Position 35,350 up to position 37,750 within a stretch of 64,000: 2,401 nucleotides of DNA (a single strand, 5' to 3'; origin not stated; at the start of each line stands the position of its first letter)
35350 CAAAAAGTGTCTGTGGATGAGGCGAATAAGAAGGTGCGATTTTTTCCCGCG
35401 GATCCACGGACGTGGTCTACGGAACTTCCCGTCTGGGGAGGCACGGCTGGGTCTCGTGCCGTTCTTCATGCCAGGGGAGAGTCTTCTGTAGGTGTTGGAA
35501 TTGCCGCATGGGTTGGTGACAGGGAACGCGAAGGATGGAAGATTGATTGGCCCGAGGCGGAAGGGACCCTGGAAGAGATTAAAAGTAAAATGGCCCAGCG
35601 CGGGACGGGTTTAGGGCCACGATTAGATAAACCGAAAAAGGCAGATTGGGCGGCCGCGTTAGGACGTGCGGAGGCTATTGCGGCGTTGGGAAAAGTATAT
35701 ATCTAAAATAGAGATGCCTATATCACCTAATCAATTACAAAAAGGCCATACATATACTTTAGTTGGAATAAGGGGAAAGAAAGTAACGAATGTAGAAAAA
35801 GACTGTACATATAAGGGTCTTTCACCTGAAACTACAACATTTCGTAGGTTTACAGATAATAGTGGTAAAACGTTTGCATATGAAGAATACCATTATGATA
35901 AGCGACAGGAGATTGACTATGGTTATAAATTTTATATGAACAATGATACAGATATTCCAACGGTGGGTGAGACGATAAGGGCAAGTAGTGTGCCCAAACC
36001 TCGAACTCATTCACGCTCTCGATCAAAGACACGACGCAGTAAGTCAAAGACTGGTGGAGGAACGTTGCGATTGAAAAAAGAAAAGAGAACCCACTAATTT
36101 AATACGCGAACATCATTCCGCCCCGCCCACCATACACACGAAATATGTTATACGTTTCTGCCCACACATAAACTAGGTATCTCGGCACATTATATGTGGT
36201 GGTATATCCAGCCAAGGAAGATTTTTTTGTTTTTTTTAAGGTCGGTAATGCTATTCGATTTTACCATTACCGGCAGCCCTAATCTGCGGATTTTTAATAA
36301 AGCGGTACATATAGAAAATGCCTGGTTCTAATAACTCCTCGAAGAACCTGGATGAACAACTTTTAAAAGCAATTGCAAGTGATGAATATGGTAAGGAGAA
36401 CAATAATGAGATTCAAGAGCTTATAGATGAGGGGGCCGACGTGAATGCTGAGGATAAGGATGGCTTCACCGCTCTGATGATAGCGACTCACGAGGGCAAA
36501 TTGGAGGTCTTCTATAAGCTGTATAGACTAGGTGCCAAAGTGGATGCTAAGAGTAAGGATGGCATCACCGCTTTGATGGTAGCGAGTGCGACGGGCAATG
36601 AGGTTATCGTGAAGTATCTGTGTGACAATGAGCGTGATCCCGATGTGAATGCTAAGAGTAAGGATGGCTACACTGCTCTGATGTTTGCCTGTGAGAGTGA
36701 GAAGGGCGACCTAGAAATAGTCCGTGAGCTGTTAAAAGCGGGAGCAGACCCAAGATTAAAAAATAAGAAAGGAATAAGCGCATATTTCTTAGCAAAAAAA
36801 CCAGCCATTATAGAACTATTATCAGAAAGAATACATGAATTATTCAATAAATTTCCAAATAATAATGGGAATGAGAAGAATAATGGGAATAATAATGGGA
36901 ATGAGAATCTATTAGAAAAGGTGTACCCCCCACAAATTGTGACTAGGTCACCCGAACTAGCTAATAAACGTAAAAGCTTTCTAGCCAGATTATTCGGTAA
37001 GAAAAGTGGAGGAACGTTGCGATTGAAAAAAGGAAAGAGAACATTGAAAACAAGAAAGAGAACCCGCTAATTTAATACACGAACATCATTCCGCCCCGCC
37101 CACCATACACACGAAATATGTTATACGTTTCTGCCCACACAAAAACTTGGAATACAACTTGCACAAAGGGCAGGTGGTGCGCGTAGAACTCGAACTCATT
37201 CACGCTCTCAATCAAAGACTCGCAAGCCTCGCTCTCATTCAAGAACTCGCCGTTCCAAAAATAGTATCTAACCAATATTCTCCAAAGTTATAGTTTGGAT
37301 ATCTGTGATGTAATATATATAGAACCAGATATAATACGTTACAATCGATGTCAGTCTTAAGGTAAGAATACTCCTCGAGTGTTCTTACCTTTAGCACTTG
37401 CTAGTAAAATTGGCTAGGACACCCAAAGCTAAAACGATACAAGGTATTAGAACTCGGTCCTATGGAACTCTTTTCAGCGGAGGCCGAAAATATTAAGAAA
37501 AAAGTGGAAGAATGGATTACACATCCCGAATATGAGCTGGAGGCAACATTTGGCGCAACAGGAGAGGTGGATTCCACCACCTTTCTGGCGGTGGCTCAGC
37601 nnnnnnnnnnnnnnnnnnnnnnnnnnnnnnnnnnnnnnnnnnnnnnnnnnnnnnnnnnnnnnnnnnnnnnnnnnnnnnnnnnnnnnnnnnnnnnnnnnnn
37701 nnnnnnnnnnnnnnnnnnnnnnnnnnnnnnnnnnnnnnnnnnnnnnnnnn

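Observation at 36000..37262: Two adjacent genes share a duplicated, rearranged 3' module (coding tail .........KRT plus ~90 bp of 3' flank).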

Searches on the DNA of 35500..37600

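Call 69: search_rna_families(source=window, start=35500, end=37600, threshold=evalue, max_evalue=1)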
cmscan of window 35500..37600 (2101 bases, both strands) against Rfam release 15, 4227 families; matches with E-value up to 1: 0.
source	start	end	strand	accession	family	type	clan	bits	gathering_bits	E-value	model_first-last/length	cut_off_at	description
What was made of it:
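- On Known structured RNA family (Rfam): There were no matches at E <= 1 in 35500-37600 (call 69).
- Tried and rejected: None found (call 69).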

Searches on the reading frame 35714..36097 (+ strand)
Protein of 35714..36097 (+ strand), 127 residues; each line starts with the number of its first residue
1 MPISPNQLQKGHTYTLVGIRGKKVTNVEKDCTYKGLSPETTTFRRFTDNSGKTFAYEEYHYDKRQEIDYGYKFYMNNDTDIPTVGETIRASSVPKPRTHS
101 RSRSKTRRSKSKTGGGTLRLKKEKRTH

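Call 8: search_protein_families(library=pfam, proteins=[window:35714-36097:+], max_evalue=0.01)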
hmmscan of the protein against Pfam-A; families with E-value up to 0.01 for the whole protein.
window:35714-36097:+ (127 aa): 0 families

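Call 9: find_related_loci(query=window:35714-36097:+, collection=viral_contigs, flank=6000)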
Query window:35714-36097:+ (127 aa) in viral_contigs; peptide patterns used: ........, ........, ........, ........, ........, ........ (x = any residue, [..] = any of these).
15 stretches matched a pattern, but none encodes a relative of the query by tblastn (E <= 1e-3).
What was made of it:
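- Tried and rejected: None found (call 9).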

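Call 20: find_homologous_proteins(query=window:35714-36097:+, max_evalue=0.01)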
Query window:35714-36097:+ (127 aa): 2 proteins with E <= 0.01 among 10 candidates.
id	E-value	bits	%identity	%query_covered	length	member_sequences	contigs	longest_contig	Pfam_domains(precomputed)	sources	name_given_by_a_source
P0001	8.3e-79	279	100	100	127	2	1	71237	-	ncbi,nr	ncbi:hypothetical protein EBR66_03340 [bacterium]|nr:hypothetical protein [bacterium]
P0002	3.7e-22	96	53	83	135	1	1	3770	-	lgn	-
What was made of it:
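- The source is a metagenome bin labelled 'bacterium' (call 20).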

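Call 22: find_encoding_contigs(protein=P0002, flank=5000)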
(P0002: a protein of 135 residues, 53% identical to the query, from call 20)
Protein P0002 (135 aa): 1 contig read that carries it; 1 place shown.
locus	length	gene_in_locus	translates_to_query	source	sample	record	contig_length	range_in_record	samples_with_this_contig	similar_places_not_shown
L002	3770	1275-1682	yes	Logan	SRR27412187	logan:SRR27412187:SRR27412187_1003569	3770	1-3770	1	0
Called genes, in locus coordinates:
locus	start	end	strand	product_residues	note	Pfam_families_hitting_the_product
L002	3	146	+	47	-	?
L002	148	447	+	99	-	PF17035:BET (weak)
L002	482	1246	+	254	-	-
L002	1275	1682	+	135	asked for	-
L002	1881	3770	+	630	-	?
